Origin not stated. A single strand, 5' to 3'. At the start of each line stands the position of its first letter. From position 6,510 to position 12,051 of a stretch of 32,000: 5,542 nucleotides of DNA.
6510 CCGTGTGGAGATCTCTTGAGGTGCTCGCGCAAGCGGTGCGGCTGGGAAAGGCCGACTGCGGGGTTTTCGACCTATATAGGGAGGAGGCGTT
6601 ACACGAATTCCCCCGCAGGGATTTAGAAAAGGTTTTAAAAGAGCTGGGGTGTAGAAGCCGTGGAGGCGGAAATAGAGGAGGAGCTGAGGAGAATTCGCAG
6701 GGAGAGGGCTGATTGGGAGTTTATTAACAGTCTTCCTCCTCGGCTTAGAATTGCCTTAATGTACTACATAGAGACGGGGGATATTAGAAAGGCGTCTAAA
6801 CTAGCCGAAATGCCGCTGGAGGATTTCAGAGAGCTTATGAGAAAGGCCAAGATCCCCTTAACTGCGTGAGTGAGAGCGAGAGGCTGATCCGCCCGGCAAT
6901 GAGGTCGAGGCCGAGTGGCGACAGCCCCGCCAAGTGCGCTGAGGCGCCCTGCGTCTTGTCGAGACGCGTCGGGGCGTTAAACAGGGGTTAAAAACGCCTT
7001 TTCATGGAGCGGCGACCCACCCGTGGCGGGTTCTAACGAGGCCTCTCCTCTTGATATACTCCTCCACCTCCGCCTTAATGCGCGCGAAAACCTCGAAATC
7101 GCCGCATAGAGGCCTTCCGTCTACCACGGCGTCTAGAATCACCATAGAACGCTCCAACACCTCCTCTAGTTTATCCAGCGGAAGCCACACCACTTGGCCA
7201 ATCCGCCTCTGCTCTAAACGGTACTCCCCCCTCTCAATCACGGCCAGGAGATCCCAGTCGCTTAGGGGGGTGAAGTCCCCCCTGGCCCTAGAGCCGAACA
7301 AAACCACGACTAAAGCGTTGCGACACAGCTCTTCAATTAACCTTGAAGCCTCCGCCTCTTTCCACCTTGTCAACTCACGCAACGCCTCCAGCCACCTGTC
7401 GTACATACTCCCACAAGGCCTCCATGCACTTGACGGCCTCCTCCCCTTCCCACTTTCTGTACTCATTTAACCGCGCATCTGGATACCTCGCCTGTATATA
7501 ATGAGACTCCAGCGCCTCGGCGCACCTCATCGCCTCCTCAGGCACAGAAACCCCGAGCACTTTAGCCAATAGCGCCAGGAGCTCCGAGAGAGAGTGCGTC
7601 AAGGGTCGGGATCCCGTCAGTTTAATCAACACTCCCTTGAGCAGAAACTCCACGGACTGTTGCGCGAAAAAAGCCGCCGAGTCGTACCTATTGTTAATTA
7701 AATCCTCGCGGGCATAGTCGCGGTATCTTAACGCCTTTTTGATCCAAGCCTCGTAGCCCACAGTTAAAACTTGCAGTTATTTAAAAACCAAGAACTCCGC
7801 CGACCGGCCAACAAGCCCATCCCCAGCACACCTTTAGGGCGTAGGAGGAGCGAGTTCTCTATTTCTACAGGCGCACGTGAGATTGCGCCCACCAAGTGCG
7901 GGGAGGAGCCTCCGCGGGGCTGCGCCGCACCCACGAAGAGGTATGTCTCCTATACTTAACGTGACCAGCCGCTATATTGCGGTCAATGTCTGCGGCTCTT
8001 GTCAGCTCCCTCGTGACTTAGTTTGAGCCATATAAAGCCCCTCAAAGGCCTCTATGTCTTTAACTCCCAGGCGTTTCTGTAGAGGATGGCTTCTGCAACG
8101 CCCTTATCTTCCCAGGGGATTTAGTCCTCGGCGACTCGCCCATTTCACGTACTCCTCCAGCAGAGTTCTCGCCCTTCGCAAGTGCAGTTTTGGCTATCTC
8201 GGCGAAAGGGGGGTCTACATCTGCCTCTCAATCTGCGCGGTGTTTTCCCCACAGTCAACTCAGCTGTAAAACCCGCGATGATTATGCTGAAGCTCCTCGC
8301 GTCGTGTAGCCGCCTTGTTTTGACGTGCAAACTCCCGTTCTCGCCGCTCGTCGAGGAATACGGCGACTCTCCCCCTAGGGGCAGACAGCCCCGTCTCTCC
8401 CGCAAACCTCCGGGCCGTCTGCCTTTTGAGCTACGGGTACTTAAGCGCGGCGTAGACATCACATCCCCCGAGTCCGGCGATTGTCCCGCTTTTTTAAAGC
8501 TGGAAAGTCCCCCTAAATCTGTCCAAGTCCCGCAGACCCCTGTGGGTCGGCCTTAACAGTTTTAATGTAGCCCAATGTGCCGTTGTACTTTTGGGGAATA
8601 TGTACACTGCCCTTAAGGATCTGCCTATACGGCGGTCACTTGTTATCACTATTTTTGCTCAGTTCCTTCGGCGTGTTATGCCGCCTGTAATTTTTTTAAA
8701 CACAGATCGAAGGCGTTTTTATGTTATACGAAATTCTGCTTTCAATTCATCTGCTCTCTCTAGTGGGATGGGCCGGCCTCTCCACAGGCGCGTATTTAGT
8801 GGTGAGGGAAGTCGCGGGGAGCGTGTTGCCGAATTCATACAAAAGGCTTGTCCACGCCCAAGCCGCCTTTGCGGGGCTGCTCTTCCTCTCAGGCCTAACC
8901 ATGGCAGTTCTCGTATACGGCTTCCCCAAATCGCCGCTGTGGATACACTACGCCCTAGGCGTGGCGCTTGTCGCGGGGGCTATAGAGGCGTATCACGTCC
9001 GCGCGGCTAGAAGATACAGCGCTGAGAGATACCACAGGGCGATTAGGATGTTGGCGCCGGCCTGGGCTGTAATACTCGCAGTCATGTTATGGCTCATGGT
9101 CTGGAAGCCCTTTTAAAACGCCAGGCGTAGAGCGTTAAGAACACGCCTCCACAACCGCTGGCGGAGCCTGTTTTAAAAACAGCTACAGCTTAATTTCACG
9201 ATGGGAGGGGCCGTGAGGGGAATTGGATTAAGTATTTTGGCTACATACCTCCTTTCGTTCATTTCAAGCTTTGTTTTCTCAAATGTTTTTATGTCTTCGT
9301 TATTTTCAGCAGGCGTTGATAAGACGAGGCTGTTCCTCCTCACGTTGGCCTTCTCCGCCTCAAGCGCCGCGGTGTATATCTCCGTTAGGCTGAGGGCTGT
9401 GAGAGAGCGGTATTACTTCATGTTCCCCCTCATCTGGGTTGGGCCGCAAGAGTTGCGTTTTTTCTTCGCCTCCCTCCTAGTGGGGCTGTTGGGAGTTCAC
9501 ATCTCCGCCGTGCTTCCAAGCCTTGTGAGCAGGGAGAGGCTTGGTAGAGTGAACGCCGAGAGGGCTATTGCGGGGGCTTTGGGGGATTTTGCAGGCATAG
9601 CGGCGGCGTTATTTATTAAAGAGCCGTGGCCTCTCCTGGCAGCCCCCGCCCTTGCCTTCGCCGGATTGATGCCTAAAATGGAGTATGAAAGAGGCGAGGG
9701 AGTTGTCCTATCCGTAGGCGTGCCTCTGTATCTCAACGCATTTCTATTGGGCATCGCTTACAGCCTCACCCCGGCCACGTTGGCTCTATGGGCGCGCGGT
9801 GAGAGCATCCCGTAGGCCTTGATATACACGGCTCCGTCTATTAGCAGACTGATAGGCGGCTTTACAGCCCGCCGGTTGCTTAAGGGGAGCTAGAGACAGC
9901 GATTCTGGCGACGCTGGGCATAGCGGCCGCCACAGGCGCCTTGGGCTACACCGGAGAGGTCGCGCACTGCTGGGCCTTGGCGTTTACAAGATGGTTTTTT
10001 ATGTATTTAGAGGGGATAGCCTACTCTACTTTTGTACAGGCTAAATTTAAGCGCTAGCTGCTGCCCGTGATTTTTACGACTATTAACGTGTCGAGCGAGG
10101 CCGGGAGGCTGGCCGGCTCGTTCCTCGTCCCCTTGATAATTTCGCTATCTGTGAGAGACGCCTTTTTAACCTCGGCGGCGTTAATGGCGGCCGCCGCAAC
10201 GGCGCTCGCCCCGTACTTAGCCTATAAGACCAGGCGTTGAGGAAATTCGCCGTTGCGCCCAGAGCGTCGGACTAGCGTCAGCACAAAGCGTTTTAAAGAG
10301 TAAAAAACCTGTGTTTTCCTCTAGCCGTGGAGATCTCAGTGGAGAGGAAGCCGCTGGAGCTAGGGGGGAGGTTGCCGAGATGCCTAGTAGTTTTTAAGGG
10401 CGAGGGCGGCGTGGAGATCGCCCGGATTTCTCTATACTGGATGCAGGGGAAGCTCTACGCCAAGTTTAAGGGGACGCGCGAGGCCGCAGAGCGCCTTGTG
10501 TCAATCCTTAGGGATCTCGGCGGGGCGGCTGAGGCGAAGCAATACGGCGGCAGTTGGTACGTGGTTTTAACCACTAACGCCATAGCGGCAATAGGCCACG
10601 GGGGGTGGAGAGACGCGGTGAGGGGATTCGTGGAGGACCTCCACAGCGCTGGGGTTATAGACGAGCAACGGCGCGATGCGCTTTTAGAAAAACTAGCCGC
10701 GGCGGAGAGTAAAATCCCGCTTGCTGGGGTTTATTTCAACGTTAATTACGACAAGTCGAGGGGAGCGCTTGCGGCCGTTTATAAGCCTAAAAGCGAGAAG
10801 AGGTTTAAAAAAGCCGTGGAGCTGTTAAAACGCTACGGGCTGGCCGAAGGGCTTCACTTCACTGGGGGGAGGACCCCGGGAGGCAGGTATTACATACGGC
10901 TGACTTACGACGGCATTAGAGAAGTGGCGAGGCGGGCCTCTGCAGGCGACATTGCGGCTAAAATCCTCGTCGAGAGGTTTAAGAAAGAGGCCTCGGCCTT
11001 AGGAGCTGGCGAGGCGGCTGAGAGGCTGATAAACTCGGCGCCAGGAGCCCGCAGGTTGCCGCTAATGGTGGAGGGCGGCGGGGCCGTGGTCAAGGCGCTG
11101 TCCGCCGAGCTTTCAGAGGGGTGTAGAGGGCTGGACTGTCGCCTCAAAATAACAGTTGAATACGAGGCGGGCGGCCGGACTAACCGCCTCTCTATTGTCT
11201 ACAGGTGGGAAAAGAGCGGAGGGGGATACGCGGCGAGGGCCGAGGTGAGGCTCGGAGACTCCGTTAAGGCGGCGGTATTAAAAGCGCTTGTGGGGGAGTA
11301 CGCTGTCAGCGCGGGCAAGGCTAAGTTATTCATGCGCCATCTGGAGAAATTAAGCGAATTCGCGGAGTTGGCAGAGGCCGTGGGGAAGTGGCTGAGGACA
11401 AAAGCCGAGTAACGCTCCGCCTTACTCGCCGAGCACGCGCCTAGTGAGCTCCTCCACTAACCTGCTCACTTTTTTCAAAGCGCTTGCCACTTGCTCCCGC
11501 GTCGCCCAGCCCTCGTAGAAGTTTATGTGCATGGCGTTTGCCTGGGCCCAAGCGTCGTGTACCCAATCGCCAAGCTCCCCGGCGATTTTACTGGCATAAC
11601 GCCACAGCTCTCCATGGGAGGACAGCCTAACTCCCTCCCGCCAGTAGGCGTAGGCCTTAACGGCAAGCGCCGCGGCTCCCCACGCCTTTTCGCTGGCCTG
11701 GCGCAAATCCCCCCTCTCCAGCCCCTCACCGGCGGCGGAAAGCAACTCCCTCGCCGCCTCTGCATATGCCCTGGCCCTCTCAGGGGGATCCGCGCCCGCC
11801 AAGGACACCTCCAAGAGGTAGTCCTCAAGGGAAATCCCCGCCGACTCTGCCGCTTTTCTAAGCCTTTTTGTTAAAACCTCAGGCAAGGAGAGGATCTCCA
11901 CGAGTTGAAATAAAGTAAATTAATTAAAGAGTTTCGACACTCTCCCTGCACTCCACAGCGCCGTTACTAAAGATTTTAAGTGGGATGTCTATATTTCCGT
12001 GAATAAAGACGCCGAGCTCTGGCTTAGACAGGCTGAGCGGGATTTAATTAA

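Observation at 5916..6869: Antitoxin-toxin-antitoxin sandwich: a PIN toxin flanked by a 109/110-identical 110-bp direct repeat inside two UPF0175 genes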

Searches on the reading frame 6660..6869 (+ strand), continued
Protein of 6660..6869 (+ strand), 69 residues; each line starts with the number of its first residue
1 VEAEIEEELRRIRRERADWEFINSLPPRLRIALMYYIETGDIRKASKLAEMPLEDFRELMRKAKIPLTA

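Call 76: search_protein_representatives(alignment_id=A3)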
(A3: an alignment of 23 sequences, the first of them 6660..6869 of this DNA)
Query: 23 sequences, 74 profile positions. Proteins with E-value up to 0.001 (for the whole library): 119; up to 1e-10: 58; up to 1e-30: 1. The best 119 are listed.
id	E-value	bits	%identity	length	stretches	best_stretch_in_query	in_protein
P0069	1.1e-32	127.7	-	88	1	3-74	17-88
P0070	3.1e-29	116.6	-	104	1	5-73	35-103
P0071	5.7e-29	115.8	-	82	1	3-73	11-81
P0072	8.2e-27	108.9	-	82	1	4-74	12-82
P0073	2.3e-26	107.5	-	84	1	3-73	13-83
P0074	2.5e-26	107.3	-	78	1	8-74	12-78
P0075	1.4e-25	105.0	-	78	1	4-73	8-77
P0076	8.3e-25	102.4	-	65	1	11-73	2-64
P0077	5.0e-24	99.9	-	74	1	4-70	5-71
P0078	1.0e-23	98.9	-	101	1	4-73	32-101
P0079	2.1e-23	98.0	-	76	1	4-73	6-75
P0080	2.1e-23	98.0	-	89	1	6-72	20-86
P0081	1.3e-22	95.4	-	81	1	3-73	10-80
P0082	1.4e-22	95.3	-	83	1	5-73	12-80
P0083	3.5e-22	94.0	-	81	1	14-73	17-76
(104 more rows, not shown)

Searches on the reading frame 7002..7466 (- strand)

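Call 5: search_protein_families(library=pfam, proteins=[window:7002-7466:-], max_evalue=0.01)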
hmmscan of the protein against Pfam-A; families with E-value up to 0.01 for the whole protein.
window:7002-7466:- (154 aa): 2 families
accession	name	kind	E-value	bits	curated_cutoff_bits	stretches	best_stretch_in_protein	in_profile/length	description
PF01909.29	NTP_transf_2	-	3e-09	37.6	21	1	42-131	3-78/93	Nucleotidyltransferase domain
PF18765.7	Polbeta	-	4.5e-06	27.2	26.9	1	51-86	13-47/93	Polymerase beta, Nucleotidyltransferase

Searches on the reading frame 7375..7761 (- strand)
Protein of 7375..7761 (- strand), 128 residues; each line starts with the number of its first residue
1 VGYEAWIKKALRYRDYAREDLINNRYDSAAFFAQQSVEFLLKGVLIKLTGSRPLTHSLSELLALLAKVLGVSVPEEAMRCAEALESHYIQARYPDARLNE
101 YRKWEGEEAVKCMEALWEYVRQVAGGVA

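Call 5: search_protein_families(library=pfam, proteins=[window:7375-7761:-], max_evalue=0.01)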
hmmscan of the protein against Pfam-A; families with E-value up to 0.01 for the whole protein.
window:7375-7761:- (128 aa): 2 families
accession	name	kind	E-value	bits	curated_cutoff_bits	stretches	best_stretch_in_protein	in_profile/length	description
PF05168.19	HEPN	-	7.5e-34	116.8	22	1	3-122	1-116/117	HEPN domain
PF08631.16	SPO22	-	0.0055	16.6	27.5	1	21-123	46-152/274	Meiosis protein SPO22/ZIP4 like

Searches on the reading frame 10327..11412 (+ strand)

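Call 85: search_protein_families(library=pfam, proteins=[window:10327-11412:+], max_evalue=0.001)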
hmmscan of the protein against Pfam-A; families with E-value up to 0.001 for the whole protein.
window:10327-11412:+ (361 aa): 1 family
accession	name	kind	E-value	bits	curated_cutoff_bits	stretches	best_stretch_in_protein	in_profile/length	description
PF07775.16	PaRep2b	-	2.1e-72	244.7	20.4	2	3-180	69-244/512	PaRep2b protein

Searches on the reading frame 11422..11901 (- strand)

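Call 85: search_protein_families(library=pfam, proteins=[window:11422-11901:-], max_evalue=0.001)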
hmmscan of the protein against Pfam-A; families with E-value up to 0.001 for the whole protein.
window:11422-11901:- (159 aa): 2 families
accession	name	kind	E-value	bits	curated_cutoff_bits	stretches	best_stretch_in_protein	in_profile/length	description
PF05942.16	PaREP1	-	2.2e-27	95.6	24.4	1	45-149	1-115/115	Archaeal PaREP1/PaREP8 family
PF05168.19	HEPN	-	0.00048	20.7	22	1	44-152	2-114/117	HEPN domain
